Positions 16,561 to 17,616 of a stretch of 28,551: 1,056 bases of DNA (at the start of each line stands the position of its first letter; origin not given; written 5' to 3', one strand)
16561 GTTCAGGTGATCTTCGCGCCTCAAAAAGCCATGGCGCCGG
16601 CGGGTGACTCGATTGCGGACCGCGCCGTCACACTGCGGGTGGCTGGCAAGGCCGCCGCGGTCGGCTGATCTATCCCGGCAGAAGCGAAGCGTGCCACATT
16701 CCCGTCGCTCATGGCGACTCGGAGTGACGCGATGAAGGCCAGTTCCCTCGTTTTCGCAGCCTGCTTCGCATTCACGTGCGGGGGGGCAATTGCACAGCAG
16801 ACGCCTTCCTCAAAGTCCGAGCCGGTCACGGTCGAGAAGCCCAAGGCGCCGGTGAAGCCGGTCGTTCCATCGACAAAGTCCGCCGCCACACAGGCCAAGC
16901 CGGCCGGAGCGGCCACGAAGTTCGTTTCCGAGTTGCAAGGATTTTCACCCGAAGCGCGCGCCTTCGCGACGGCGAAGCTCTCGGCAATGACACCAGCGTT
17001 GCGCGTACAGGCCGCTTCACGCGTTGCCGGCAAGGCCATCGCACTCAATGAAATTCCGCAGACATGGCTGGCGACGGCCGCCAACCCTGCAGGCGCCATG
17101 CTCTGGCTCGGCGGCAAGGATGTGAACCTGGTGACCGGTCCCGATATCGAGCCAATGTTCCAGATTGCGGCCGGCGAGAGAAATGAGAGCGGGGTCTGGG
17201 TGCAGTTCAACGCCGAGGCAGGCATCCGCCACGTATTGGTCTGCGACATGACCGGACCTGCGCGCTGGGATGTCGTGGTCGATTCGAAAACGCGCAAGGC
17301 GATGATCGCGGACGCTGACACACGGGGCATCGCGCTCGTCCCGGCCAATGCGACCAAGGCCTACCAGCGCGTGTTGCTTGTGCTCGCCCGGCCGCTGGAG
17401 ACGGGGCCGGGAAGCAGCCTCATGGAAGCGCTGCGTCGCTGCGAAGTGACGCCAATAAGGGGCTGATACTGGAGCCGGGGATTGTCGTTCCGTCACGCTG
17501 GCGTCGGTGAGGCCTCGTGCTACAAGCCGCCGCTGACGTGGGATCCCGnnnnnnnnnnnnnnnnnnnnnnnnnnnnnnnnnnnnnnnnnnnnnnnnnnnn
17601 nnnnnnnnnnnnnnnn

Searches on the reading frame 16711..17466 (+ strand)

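Call 14: search_protein_families(library=pfam, proteins=[window:16711-17466:+], max_evalue=0.01)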
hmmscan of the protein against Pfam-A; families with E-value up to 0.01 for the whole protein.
window:16711-17466:+ (251 aa): 1 family
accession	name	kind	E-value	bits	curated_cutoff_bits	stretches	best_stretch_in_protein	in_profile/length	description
PF19178.5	DUF5860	-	0.005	17.3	27.6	0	89-124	5-40/167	Family of unknown function (DUF5860)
